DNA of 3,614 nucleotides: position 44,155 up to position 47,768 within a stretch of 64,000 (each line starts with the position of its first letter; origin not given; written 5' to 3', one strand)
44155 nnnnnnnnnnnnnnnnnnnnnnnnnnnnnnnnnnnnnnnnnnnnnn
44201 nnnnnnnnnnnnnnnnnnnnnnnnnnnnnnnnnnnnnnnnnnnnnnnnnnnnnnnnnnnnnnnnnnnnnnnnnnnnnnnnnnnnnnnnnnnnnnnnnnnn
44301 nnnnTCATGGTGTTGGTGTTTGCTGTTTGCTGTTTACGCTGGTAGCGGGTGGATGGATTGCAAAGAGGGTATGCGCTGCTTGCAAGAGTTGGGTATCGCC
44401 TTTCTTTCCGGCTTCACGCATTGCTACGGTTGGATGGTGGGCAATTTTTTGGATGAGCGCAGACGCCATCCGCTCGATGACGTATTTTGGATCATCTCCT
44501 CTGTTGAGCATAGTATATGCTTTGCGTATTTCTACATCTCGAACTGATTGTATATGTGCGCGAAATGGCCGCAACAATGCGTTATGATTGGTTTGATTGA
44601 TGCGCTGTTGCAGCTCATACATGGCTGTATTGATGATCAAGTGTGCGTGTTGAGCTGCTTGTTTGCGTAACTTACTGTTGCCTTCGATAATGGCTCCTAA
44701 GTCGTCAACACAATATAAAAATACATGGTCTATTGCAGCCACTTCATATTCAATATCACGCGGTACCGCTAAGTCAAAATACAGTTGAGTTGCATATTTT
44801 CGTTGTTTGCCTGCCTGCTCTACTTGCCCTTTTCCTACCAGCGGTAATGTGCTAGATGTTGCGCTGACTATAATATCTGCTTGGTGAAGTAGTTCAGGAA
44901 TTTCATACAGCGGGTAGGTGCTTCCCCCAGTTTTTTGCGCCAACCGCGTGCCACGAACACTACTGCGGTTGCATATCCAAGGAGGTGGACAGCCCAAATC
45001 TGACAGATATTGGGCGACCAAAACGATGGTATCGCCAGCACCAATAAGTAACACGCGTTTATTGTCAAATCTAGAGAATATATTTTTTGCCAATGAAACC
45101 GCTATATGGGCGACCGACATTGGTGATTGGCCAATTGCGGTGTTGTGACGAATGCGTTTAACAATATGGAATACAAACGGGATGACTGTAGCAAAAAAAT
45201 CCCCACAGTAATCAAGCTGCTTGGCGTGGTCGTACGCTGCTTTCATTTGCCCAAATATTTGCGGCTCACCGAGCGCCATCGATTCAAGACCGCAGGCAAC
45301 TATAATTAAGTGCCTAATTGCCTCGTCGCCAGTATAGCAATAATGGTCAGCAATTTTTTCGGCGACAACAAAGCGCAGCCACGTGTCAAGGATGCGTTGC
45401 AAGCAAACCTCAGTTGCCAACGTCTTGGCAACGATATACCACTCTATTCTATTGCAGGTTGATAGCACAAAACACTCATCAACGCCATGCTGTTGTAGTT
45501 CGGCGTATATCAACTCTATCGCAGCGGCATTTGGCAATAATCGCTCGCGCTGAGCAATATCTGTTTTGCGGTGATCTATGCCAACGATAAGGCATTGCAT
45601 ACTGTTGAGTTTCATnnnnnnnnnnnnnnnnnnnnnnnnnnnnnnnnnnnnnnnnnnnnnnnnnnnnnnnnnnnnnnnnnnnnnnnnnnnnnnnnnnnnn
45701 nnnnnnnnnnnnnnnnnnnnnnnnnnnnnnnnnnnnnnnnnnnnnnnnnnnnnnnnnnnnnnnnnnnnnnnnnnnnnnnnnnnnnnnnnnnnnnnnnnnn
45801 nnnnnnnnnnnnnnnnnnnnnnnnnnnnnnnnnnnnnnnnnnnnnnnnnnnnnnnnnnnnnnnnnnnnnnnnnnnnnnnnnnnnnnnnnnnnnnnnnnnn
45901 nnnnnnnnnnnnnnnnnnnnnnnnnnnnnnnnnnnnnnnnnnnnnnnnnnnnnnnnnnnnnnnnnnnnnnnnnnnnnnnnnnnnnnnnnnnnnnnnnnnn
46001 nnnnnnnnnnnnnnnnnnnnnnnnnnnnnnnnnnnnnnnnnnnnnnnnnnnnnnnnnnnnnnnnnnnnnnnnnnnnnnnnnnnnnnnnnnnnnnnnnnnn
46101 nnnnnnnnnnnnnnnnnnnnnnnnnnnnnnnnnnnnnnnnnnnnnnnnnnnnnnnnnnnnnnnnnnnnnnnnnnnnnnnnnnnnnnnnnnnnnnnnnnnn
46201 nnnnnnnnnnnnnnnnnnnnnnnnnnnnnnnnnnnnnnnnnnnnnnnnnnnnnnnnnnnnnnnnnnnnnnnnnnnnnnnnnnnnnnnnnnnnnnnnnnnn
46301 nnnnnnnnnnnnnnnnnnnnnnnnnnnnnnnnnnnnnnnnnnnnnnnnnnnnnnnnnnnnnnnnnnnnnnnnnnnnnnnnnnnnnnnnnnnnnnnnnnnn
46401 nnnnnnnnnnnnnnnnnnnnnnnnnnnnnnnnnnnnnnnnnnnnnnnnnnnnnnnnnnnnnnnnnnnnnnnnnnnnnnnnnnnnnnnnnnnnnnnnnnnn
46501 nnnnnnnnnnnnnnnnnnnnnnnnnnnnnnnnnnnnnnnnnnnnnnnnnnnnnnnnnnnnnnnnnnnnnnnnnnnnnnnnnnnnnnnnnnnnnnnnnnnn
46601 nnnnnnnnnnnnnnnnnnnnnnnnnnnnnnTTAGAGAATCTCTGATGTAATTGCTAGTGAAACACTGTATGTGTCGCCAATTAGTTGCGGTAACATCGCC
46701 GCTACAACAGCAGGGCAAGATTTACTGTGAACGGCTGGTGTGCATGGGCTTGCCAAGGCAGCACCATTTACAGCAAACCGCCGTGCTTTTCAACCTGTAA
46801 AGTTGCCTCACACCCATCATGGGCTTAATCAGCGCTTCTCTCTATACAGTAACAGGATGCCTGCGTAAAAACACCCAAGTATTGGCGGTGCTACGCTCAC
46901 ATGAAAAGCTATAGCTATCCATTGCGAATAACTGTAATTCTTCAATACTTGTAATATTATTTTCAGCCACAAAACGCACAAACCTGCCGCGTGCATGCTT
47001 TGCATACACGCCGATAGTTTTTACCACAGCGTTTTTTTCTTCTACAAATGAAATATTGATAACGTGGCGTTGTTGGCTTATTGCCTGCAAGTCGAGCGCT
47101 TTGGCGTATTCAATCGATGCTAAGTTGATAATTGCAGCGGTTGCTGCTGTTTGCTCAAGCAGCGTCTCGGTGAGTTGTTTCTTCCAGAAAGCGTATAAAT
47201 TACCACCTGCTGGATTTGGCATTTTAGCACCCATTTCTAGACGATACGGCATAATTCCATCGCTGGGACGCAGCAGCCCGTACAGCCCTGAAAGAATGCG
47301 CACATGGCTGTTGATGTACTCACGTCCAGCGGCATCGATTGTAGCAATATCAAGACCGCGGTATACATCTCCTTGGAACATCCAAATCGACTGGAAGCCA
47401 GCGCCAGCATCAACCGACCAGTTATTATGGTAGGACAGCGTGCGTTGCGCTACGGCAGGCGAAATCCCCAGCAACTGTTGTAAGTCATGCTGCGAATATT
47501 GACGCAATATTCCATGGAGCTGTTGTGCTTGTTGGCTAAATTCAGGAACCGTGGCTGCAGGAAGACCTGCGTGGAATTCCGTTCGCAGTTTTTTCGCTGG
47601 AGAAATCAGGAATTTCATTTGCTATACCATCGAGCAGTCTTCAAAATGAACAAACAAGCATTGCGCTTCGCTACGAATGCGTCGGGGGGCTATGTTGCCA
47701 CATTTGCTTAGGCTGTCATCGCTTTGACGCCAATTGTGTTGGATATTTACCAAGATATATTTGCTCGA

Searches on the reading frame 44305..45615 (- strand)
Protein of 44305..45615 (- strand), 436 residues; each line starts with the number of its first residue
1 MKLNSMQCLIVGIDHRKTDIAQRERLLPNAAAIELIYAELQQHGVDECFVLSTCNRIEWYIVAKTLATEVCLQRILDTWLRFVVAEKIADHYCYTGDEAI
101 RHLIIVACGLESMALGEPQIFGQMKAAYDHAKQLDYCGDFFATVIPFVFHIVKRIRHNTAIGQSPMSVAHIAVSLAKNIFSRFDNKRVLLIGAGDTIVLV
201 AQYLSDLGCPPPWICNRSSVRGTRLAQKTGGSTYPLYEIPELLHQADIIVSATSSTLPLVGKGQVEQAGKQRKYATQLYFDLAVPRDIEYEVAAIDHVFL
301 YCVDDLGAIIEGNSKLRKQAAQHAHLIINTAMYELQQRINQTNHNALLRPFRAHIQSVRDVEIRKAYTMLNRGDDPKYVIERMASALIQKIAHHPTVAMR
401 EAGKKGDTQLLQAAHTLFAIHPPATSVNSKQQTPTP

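Call 27: search_protein_families(library=pfam, proteins=[window:44305-45615:-], max_evalue=0.001)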
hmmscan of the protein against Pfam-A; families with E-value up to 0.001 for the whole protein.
window:44305-45615:- (436 aa): 3 families
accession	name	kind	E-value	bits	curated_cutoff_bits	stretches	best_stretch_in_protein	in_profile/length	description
PF05201.20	GlutR_N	-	4.9e-37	127.5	27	1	11-159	1-151/151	Glutamyl-tRNAGlu reductase, N-terminal domain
PF01488.26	Shikimate_DH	-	4.9e-36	124.3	24.3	1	175-308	2-137/138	Shikimate / quinate 5-dehydrogenase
PF00745.25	GlutR_dimer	-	4.7e-16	59.4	22.9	1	324-419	2-98/99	Glutamyl-tRNAGlu reductase, dimerisation domain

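Call 62: find_homologous_proteins(query=window:44305-45615:-, max_evalue=1e-30)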
Query window:44305-45615:- (436 aa): 7548 proteins with E <= 1e-30 among 8000 candidates; the best 120 are listed.
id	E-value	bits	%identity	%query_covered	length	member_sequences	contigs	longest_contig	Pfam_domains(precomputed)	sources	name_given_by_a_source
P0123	2.2e-293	990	100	100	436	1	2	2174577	PF05201.21,PF00745.26,PF01488.27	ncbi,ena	-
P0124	1.2e-87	313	39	95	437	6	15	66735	PF05201.21,PF00745.26,PF01488.27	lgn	-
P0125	1.4e-87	313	41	96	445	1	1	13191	PF05201.21,PF00745.26,PF01488.27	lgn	-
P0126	2.3e-87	312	42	95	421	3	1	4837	PF05201.21,PF00745.26,PF01488.27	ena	-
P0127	2.4e-87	312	41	97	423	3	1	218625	PF05201.21,PF00745.26,PF01488.27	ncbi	ncbi:MAG: glutamyl-tRNA reductase [Pseudomonadota bacterium]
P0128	6.1e-87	310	39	95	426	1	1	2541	PF05201.21,PF00745.26,PF01488.27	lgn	-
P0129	6.8e-87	310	40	97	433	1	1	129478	PF05201.21,PF00745.26,PF01488.27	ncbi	-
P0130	1.1e-86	310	42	93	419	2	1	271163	PF05201.21,PF00745.26,PF01488.27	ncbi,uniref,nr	ncbi:glutamyl-tRNA reductase [Idiomarina tyrosinivorans]|uniref:Glutamyl-tRNA reductase n=1 Tax=Idio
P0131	6.9e-86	307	40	95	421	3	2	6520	PF05201.21,PF00745.26,PF01488.27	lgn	-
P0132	4.0e-85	305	-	-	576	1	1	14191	PF05201.21,PF03807.24,PF00745.26,PF01488.27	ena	-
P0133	1.4e-84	303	38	98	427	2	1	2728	PF05201.21,PF00745.26,PF01488.27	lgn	-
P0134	1.4e-84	303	40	95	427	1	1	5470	PF05201.21,PF03807.24,PF00745.26,PF01488.27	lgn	-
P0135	2.3e-84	302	40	96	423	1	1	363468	PF05201.21,PF00745.26,PF01488.27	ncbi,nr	ncbi:MAG: glutamyl-tRNA reductase [Gammaproteobacteria bacterium]|nr:glutamyl-tRNA reductase [Gammap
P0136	4.4e-84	301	40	97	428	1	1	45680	PF05201.21,PF00745.26,PF01488.27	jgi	jgi:glutamyl-tRNA reductase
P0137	4.5e-84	301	40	99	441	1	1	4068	PF05201.21,PF00745.26,PF01488.27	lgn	-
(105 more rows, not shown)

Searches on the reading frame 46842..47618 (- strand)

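Call 27: search_protein_families(library=pfam, proteins=[window:46842-47618:-], max_evalue=0.001)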
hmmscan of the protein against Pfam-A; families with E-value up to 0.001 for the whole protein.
window:46842-47618:- (258 aa): 2 families
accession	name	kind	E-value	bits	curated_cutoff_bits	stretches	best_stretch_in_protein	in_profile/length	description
PF03883.20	H2O2_YaaD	-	8.5e-73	245.2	29.6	1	1-239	1-233/236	Peroxide stress protein YaaA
PF21818.3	DUF6884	-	4.9e-05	23.9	30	1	103-181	37-112/135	Family of unknown function (DUF6884)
